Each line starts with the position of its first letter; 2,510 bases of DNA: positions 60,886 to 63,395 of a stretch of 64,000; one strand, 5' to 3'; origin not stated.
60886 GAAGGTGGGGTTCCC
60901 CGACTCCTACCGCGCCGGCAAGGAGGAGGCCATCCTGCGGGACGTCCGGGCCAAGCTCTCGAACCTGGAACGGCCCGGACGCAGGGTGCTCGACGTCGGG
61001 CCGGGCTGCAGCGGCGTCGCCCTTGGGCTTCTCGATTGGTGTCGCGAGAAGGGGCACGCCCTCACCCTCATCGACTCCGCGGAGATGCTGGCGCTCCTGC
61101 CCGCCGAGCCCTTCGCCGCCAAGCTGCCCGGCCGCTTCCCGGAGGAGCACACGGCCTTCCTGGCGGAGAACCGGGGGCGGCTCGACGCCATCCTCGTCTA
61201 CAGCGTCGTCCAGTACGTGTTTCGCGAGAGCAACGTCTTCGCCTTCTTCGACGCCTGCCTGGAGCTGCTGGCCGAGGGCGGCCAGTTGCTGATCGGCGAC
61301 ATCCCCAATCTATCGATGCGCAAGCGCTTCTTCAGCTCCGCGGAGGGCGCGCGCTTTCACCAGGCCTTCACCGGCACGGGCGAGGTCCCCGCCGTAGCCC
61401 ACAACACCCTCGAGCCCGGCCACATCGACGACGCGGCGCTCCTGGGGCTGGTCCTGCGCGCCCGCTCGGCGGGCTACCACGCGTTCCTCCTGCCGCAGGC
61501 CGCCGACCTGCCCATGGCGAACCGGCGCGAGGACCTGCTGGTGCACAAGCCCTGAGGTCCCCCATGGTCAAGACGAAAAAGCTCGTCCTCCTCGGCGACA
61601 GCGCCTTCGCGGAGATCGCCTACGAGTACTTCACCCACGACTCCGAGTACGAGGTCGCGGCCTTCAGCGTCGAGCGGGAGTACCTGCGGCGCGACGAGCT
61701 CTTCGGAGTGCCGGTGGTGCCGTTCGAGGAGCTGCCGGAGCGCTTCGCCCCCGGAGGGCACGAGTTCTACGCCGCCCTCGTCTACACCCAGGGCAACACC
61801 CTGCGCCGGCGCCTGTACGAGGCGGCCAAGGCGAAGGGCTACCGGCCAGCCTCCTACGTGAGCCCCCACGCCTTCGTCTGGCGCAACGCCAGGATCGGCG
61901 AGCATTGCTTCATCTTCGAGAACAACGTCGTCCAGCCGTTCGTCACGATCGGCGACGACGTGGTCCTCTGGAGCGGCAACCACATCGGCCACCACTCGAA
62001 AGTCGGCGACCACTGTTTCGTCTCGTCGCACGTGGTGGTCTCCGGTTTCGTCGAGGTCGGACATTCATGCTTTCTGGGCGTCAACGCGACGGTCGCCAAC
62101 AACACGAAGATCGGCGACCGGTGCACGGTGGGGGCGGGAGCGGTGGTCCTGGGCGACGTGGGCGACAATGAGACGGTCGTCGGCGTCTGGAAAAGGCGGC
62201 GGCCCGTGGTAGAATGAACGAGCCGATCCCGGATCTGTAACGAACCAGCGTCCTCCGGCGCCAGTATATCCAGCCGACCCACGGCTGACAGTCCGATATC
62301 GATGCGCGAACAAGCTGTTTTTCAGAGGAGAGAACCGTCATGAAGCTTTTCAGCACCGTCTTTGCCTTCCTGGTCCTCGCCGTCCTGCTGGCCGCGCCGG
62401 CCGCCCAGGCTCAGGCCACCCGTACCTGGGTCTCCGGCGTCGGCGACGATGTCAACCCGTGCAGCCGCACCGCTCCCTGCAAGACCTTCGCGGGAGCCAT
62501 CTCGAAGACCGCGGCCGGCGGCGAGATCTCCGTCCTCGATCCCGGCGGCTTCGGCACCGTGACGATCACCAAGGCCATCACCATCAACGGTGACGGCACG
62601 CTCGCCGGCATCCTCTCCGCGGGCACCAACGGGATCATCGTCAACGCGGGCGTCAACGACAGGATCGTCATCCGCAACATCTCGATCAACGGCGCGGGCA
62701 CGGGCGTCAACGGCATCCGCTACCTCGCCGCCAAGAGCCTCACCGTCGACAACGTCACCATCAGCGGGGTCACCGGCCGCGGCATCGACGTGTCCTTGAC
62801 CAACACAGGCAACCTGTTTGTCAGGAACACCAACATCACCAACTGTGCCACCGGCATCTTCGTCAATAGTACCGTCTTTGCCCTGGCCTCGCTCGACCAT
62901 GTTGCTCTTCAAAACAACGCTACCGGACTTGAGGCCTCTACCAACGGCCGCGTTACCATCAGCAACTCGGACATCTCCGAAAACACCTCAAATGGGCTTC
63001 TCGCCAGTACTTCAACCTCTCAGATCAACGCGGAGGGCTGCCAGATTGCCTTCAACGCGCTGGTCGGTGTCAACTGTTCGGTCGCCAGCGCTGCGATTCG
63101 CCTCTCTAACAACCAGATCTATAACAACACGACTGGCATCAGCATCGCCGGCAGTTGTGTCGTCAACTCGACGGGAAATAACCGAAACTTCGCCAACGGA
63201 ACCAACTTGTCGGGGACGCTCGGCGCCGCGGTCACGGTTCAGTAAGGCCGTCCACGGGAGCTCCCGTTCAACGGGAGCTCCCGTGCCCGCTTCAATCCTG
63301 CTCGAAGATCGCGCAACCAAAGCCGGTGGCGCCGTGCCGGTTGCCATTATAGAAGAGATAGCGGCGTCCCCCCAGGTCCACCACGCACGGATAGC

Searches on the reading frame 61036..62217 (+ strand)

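Call 65: search_protein_families(library=pfam, proteins=[window:61036-62217:+], max_evalue=0.01)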
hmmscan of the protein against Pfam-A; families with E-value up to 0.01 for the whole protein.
window:61036-62217:+ (393 aa): 4 families
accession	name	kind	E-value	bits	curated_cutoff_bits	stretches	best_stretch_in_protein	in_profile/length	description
PF00132.30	Hexapep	-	2.6e-19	68.5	27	3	339-372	2-35/36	Bacterial transferase hexapeptide (six repeats)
PF14602.12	Hexapep_2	-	1.2e-07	31.7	27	1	340-371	3-32/34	Hexapeptide repeat of succinyl-transferase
PF25084.1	LbH_EIF2B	-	3e-06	27.6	54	1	283-371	8-93/105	EIF2B subunit epsilon LbH domain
PF21711.3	DCTN5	-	5e-06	26.7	40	1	284-371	54-140/182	Dynactin subunit 5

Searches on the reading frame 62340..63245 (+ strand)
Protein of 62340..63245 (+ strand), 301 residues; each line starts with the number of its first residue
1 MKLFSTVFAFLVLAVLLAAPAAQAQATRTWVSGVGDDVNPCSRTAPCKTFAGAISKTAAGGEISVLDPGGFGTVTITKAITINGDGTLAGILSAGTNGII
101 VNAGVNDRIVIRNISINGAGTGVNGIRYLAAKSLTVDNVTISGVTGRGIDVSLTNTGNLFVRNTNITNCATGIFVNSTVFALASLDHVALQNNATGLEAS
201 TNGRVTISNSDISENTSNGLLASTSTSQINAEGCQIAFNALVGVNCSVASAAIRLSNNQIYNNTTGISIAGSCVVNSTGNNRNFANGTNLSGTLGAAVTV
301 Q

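Call 8: search_protein_families(library=pfam, proteins=[window:62340-63245:+], max_evalue=0.001)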
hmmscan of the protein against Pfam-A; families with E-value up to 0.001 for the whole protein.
window:62340-63245:+ (301 aa): 1 family
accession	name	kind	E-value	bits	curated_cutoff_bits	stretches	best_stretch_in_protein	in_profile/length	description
PF13229.12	Beta_helix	-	3.3e-11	43.5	25.9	2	152-281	4-133/158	Right handed beta helix region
